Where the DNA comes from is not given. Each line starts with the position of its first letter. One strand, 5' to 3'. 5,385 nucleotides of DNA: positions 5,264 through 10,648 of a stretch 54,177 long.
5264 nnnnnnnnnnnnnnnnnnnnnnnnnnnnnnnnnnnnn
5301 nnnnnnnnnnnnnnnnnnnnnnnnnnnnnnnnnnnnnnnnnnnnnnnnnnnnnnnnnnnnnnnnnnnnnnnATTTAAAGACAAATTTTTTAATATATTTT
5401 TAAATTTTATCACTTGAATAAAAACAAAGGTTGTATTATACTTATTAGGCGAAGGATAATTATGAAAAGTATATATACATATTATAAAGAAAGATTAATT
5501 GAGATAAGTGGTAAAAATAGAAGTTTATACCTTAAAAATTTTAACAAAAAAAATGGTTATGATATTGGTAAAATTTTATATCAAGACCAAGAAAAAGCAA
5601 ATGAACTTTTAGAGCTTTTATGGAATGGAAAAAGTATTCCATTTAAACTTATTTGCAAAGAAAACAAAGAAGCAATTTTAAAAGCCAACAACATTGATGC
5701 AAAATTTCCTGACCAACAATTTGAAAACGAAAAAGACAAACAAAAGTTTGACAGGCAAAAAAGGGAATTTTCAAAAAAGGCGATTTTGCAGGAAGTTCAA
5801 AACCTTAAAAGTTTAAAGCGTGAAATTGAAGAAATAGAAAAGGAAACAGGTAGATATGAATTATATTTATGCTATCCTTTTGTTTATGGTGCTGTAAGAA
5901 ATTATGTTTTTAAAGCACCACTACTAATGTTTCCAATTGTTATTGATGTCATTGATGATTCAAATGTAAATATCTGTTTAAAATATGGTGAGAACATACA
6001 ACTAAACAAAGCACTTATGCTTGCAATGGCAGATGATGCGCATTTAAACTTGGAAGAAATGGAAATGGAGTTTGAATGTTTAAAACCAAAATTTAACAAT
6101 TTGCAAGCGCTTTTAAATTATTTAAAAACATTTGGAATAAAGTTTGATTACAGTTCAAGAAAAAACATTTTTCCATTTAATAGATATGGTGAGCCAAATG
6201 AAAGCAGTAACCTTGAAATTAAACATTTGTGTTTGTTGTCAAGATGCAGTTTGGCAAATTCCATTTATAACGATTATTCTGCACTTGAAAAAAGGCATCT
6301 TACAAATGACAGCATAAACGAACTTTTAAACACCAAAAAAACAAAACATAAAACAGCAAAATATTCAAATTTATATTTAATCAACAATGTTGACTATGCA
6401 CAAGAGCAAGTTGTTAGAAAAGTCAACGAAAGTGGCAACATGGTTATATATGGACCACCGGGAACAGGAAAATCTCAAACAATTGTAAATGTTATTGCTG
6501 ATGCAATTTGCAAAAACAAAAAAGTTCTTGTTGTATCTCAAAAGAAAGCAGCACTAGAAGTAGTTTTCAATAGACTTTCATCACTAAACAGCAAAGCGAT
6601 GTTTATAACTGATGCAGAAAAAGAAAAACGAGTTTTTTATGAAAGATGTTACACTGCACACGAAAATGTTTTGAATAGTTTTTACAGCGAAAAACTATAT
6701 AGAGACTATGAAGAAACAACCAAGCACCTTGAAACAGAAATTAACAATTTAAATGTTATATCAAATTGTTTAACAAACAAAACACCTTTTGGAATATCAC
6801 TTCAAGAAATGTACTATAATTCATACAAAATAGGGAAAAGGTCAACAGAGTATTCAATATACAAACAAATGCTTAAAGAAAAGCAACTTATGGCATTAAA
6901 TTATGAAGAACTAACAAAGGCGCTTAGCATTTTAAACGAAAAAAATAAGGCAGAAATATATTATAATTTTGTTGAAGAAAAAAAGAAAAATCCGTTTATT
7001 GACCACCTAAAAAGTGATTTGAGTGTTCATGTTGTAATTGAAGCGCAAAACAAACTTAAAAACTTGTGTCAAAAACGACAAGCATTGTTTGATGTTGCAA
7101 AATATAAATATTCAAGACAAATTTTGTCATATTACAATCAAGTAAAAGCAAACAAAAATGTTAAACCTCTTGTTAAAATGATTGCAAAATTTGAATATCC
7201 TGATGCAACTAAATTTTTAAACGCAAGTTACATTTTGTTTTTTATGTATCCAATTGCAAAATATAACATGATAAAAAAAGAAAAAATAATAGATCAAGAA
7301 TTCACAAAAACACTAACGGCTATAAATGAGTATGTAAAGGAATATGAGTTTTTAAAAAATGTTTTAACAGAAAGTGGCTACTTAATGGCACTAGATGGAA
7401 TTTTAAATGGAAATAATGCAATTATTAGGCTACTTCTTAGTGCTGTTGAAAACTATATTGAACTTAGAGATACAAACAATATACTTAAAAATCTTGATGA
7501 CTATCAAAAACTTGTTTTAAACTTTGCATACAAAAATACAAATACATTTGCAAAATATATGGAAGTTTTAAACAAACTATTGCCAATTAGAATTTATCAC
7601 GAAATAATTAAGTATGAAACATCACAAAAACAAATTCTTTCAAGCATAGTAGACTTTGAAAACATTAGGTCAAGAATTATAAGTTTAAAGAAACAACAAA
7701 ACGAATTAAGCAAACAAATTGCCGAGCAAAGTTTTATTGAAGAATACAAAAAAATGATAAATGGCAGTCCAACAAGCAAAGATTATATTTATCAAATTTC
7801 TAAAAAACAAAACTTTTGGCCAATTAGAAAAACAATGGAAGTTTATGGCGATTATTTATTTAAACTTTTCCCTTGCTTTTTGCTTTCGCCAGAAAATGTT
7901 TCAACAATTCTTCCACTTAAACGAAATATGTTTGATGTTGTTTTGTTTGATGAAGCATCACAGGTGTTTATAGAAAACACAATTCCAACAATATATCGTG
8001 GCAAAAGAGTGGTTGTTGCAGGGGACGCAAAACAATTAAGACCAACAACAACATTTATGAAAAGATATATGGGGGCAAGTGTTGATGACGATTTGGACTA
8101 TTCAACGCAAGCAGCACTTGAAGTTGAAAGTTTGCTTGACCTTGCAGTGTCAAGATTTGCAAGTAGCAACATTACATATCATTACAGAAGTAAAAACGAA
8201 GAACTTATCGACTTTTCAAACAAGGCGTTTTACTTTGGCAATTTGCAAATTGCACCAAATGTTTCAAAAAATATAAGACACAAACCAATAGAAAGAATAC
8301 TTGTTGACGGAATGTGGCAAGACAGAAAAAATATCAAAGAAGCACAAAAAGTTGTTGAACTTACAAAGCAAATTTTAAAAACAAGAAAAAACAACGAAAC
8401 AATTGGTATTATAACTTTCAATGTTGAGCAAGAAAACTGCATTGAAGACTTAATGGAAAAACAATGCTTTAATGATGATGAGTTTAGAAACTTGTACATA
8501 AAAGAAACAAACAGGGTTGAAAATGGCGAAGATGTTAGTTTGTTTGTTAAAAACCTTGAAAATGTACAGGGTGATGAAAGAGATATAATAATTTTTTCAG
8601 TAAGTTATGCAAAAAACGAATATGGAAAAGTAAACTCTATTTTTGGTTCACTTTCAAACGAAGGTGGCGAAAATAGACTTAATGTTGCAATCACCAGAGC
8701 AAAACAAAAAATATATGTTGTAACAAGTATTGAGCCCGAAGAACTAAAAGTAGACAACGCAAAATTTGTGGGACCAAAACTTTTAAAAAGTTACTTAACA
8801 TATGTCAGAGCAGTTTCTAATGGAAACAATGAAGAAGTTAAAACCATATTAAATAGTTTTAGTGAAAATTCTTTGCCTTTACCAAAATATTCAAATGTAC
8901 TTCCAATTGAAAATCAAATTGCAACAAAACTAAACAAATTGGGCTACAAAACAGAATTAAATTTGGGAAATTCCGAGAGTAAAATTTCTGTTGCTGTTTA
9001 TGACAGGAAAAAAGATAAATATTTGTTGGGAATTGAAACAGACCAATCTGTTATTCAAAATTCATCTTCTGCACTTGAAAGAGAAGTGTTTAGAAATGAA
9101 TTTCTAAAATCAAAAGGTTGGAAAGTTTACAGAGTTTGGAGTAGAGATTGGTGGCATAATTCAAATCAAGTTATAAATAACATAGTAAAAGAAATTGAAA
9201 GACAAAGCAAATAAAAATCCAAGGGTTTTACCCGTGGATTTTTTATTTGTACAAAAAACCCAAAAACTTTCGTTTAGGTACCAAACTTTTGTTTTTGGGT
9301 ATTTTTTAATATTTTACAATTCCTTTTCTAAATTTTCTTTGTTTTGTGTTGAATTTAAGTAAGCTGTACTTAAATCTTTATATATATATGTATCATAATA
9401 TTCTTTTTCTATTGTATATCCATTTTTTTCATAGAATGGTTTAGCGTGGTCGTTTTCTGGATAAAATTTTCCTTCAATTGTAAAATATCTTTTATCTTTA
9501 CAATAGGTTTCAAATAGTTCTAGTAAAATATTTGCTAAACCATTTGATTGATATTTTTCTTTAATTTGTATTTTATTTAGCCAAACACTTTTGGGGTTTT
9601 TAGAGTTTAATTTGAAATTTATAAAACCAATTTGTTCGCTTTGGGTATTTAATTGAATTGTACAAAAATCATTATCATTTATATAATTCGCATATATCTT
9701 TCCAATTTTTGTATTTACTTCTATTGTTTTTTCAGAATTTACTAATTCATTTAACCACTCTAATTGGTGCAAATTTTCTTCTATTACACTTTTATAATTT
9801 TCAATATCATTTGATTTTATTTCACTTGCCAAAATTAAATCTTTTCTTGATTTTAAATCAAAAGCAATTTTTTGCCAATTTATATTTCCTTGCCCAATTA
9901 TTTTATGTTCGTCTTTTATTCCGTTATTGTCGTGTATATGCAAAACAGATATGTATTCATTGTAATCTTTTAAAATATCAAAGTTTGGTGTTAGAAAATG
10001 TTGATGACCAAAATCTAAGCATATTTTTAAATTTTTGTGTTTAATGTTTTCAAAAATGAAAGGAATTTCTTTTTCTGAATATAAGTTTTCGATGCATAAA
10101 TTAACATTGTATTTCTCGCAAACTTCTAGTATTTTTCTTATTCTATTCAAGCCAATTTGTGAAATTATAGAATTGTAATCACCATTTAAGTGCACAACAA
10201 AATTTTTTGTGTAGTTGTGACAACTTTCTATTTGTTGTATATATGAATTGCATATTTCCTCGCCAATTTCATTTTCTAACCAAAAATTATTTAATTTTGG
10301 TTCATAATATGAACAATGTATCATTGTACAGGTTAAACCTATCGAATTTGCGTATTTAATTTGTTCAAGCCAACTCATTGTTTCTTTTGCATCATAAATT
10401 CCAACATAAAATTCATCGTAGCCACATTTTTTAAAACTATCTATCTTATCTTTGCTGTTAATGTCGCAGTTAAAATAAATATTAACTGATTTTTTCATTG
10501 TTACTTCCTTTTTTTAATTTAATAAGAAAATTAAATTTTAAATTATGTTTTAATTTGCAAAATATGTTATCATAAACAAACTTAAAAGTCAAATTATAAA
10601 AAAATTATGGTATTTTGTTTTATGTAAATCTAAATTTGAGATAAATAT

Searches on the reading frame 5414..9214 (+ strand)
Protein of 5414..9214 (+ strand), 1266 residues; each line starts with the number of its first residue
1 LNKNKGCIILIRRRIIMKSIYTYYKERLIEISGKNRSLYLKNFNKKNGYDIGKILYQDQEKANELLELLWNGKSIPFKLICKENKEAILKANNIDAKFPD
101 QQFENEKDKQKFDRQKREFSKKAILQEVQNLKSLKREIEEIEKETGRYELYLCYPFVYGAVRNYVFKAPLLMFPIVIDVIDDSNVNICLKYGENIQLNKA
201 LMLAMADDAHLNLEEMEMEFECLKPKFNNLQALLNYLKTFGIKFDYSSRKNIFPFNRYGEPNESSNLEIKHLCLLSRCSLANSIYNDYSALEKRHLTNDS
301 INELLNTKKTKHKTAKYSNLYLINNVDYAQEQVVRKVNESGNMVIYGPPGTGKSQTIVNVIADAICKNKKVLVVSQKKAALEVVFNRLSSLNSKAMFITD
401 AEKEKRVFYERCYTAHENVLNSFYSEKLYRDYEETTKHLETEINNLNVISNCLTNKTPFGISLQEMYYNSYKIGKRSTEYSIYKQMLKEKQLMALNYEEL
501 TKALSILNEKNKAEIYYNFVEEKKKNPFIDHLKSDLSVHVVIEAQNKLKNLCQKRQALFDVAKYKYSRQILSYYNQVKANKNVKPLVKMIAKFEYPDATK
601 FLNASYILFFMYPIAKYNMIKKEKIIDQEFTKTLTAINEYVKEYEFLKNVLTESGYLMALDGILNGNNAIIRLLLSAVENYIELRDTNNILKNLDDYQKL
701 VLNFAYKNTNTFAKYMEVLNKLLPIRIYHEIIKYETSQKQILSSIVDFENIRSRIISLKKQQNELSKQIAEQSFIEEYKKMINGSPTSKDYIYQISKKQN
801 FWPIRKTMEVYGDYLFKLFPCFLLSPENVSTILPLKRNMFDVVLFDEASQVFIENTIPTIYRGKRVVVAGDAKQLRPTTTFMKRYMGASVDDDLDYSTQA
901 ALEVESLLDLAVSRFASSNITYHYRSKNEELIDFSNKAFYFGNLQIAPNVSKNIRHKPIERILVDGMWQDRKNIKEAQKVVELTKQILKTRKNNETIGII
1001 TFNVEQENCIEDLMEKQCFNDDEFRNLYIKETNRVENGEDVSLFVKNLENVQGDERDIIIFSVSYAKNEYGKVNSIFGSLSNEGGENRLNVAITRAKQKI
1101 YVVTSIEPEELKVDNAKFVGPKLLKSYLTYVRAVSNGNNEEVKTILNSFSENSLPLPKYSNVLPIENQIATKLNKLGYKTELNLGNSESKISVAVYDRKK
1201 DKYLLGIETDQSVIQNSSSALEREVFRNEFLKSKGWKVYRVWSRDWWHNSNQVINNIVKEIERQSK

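Call 9: search_protein_families(library=pfam, proteins=[window:5414-9214:+], max_evalue=0.001)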
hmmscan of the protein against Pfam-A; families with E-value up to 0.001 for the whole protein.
window:5414-9214:+ (1266 aa): 9 families
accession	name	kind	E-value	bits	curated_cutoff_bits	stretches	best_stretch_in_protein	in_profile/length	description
PF18741.7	MTES_1575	-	2.4e-20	72.8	38.2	1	1166-1261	2-96/96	REase_MTES_1575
PF13087.12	AAA_12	-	2.4e-18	66.8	27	1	913-1105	11-193/195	AAA domain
PF13086.12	AAA_11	-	7.9e-16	59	27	2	327-457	3-141/257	AAA domain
PF13195.11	DUF4011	-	1.4e-06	28.8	22.2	1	27-202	1-155/158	Protein of unknown function (DUF4011)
PF13245.12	AAA_19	-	1.5e-06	28.9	25.1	1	330-388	1-61/134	AAA domain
PF13604.12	AAA_30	-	3.2e-05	24.2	27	0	328-385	4-63/191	AAA domain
PF00270.35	DEAD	-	0.0002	21.6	26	0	329-396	3-77/167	DEAD/DEAH box helicase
PF01443.25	Viral_helicase1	-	0.00027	21.3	21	0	344-373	2-30/228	Viral superfamily 1 RNA helicase core domain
PF07728.20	AAA_5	-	0.00099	19.6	22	0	343-379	2-37/139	AAA domain (dynein-related subfamily)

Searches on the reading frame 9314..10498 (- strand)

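Call 9: search_protein_families(library=pfam, proteins=[window:9314-10498:-], max_evalue=0.001)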
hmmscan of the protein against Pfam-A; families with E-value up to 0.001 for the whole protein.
window:9314-10498:- (394 aa): 4 families
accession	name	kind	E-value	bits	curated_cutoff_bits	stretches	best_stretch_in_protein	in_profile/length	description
PF01261.30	AP_endonuc_2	-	2e-19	70.7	31.1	1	48-237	35-234/249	Xylose isomerase-like TIM barrel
PF00583.31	Acetyltransf_1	-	2.6e-08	34.6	20.7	1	263-361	18-116/116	Acetyltransferase (GNAT) family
PF13508.13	Acetyltransf_7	-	4.5e-07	30.6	27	1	287-362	12-83/84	Acetyltransferase (GNAT) domain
PF13673.13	Acetyltransf_10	-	2.2e-06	28.1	23.6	1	271-362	24-108/128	Acetyltransferase (GNAT) domain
